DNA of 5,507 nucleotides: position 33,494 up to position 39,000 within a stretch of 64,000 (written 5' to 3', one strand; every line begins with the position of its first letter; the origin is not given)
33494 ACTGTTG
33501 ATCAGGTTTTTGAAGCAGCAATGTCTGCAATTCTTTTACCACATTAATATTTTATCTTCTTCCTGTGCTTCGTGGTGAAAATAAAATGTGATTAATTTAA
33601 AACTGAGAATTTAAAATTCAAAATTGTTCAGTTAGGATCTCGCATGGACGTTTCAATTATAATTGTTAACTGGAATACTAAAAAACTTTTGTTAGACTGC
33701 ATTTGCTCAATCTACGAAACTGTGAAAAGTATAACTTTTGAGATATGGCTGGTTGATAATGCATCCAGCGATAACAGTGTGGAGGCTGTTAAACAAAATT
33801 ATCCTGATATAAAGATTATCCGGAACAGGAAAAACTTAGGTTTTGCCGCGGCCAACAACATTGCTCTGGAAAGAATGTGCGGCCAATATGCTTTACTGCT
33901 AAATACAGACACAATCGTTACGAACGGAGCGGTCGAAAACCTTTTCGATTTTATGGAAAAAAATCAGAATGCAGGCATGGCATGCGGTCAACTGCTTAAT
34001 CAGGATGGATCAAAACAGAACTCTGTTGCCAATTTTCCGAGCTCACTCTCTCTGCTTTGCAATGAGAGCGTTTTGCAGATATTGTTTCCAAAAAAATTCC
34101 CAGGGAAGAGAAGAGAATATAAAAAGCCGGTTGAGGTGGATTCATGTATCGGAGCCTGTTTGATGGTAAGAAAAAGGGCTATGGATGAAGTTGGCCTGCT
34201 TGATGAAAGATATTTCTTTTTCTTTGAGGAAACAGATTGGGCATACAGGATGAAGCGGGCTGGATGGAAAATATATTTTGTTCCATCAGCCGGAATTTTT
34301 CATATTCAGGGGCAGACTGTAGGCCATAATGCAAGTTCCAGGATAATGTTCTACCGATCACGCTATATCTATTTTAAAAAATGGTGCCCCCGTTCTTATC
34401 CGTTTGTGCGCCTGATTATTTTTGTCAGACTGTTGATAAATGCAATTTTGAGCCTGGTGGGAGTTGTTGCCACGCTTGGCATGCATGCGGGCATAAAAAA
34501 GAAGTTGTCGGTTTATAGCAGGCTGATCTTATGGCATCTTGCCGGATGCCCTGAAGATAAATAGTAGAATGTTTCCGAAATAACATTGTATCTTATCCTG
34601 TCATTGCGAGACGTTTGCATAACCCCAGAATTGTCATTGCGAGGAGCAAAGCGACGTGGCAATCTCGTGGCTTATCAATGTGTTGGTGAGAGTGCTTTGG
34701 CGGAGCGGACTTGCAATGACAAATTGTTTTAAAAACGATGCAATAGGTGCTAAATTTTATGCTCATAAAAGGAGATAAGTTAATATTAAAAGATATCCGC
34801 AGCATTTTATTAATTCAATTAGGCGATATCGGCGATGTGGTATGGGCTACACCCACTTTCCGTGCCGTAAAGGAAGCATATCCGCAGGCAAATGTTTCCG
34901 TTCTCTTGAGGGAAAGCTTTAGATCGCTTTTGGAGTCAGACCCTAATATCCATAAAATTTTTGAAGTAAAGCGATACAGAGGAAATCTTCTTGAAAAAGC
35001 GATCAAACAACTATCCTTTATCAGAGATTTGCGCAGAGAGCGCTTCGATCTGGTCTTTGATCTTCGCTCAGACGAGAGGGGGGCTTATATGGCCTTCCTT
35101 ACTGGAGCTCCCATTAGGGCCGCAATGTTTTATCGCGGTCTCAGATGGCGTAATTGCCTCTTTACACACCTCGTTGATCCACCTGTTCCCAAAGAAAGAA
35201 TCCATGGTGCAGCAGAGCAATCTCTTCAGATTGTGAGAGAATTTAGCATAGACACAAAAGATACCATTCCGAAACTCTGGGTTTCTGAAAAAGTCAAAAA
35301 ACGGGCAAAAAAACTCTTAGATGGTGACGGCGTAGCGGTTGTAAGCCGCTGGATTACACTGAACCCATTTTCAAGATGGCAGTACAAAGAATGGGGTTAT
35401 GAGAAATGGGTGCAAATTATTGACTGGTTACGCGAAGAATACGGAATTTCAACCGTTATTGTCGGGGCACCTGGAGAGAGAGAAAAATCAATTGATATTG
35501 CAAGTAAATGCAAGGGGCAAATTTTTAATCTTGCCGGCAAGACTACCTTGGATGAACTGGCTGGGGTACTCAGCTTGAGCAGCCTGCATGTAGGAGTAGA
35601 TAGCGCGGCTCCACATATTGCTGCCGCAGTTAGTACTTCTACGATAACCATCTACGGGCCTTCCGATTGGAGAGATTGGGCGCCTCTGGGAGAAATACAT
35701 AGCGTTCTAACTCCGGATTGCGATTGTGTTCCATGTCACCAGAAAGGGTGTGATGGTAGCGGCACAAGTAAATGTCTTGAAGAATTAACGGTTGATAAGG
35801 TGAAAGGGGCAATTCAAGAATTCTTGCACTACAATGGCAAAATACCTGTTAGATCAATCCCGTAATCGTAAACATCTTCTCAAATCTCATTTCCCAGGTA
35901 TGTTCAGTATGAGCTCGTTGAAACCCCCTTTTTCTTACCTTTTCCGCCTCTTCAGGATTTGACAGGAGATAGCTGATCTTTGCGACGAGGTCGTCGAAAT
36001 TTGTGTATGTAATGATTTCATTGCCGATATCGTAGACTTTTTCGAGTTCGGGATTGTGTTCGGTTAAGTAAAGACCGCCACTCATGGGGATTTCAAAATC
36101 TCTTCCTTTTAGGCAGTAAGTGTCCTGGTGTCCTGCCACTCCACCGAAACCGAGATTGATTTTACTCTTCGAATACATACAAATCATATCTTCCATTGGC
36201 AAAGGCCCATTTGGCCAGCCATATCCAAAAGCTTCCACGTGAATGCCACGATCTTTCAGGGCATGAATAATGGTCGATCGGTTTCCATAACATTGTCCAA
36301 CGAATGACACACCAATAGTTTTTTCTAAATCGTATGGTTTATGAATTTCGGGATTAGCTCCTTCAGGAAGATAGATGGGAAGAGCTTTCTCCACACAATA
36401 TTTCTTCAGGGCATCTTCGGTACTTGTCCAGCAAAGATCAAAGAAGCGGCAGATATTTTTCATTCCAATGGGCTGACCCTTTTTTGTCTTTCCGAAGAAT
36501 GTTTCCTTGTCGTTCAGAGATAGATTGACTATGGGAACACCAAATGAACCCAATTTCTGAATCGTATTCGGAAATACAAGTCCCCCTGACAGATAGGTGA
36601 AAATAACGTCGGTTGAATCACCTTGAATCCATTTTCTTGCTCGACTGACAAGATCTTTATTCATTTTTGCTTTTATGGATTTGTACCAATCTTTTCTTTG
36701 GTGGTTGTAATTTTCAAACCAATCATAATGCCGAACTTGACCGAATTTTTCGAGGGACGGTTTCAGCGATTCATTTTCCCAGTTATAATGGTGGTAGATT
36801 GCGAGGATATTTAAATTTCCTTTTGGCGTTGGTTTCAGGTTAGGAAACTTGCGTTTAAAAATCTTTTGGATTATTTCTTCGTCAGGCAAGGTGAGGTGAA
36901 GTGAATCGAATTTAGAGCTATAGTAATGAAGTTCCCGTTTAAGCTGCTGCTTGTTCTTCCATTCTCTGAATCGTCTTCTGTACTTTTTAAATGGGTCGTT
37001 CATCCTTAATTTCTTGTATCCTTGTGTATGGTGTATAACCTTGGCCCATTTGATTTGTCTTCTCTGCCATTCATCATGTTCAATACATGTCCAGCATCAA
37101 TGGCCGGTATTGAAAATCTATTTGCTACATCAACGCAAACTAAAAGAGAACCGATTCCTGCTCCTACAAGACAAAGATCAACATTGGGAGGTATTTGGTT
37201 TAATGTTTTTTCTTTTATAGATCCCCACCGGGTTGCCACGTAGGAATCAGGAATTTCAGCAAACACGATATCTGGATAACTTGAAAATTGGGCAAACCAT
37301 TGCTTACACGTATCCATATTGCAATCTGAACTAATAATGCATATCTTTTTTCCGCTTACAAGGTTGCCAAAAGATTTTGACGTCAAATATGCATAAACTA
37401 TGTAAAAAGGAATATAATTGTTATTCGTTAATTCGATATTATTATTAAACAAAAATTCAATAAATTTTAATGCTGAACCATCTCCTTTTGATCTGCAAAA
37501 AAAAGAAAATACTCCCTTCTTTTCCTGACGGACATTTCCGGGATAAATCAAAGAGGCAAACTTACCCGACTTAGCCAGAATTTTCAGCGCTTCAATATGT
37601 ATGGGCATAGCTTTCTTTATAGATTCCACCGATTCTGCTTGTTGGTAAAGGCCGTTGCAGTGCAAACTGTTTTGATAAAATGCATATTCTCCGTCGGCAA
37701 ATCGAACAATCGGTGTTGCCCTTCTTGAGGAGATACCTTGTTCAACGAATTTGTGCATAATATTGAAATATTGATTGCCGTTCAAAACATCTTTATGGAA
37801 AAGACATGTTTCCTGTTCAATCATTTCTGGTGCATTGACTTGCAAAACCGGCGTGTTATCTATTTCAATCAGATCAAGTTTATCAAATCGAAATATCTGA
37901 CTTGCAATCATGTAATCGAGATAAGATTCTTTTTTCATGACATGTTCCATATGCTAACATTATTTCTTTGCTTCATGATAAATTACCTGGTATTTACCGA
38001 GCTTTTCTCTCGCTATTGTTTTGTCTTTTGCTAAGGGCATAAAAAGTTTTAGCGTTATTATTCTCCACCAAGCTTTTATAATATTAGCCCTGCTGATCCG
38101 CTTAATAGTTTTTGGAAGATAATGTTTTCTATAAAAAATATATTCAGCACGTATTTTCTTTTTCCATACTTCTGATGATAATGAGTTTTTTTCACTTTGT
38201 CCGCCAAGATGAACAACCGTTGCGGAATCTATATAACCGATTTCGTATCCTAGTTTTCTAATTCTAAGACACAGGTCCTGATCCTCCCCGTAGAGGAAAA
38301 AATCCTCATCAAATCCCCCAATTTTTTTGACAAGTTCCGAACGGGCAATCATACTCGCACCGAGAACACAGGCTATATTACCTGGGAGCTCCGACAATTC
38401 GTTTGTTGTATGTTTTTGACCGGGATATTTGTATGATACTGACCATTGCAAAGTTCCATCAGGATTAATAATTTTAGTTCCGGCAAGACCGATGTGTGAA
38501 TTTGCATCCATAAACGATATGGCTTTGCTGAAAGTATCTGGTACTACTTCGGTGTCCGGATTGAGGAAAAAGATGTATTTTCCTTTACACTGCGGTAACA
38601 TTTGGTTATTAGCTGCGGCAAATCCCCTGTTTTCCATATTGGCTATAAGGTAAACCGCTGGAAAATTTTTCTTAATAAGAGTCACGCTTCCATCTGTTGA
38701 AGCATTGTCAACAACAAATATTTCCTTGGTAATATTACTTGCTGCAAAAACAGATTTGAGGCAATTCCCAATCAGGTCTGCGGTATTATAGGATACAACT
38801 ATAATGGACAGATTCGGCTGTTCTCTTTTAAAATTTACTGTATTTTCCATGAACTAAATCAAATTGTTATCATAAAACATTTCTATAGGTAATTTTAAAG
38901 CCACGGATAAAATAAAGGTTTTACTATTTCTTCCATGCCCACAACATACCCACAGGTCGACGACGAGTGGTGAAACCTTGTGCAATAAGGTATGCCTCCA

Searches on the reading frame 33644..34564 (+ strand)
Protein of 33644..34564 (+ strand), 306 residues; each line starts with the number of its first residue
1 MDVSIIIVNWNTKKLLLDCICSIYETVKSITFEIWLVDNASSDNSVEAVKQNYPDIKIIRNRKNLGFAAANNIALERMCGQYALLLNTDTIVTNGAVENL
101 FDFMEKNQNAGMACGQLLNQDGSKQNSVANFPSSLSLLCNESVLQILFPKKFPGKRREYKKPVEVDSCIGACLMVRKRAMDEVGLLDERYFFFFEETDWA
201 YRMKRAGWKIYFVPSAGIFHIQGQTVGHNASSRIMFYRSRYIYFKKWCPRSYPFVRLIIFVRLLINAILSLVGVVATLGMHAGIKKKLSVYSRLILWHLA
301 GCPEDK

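Call 41: search_protein_families(library=pfam, proteins=[window:33644-34564:+], max_evalue=0.00001)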
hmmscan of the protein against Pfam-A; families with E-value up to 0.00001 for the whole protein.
window:33644-34564:+ (306 aa): 3 families
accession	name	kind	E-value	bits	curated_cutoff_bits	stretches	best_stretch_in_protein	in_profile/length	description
PF00535.33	Glycos_transf_2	-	1.4e-25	90.6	23.3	1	4-183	1-167/168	Glycosyl transferase family 2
PF13641.12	Glyco_tranf_2_3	-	4.7e-13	50.1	27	1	3-224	3-215/230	Glycosyltransferase like family 2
PF13632.12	Glyco_trans_2_3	-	8.8e-07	29.4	27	1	83-277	2-177/198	Glycosyl transferase family group 2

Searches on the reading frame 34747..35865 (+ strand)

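Call 41: search_protein_families(library=pfam, proteins=[window:34747-35865:+], max_evalue=0.00001)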
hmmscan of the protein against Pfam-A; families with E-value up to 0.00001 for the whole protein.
window:34747-35865:+ (372 aa): 1 family
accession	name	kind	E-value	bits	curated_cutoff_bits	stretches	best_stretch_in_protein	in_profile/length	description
PF01075.23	Glyco_transf_9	-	1.4e-30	106.9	22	1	90-335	3-241/247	Glycosyltransferase family 9 (heptosyltransferase)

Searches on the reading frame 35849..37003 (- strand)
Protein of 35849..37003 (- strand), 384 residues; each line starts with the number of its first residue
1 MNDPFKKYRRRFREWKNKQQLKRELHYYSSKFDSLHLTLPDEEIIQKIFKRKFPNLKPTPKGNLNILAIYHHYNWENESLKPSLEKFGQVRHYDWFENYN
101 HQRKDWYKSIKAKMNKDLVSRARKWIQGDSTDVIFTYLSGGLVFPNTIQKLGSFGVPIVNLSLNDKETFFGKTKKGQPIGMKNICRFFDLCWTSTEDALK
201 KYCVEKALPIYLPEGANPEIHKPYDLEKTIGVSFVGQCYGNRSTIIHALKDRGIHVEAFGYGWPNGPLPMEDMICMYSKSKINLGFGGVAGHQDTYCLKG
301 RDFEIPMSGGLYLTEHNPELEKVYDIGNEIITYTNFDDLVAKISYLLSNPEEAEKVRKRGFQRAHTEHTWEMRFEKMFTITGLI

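Call 9: search_protein_families(library=pfam, proteins=[window:35849-37003:-], max_evalue=0.001)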
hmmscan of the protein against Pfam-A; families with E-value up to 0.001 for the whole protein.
window:35849-37003:- (384 aa): 1 family
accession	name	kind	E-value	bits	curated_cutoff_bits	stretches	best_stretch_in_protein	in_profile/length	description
PF13524.12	Glyco_trans_1_2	-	2.5e-26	92.8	25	1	243-377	3-142/144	Glycosyl transferase-like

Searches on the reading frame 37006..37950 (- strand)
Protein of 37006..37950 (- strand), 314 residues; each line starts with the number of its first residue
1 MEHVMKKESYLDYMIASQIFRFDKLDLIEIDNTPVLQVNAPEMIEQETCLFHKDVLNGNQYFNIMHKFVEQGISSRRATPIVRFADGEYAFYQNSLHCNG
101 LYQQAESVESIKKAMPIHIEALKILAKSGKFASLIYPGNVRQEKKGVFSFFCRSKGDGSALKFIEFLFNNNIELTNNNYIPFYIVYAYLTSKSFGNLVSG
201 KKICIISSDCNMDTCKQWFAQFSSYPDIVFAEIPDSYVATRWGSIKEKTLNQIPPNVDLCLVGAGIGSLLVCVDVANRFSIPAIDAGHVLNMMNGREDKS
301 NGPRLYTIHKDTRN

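Call 9: search_protein_families(library=pfam, proteins=[window:37006-37950:-], max_evalue=0.001)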
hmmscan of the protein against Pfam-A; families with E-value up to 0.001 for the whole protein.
window:37006-37950:- (314 aa): 1 family
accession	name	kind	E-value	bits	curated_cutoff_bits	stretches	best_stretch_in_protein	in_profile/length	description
PF22882.2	GT-D-like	-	1.1e-07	31.9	27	1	183-293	109-210/210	GT-D fold-like domain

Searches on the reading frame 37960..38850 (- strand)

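Call 9: search_protein_families(library=pfam, proteins=[window:37960-38850:-], max_evalue=0.001)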
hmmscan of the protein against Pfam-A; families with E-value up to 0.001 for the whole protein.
window:37960-38850:- (296 aa): 6 families
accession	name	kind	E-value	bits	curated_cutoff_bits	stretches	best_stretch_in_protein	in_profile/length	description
PF00535.33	Glycos_transf_2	-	2.6e-26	93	23.3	1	15-177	1-167/168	Glycosyl transferase family 2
PF13641.12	Glyco_tranf_2_3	-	2e-18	67.7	27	1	12-219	1-216/230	Glycosyltransferase like family 2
PF13632.12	Glyco_trans_2_3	-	5.2e-11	43.2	27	1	92-237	1-133/198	Glycosyl transferase family group 2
PF10111.15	Glyco_tranf_2_2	-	1.2e-07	32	27.3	1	41-199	29-201/276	Glycosyltransferase like family 2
PF02709.20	Glyco_transf_7C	-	8.6e-06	25.8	23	1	159-209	16-67/78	N-terminal domain of galactosyltransferase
PF13712.12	Glyco_tranf_2_5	-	0.00011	22.4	27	1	73-237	37-210/210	Glycosyltransferase like family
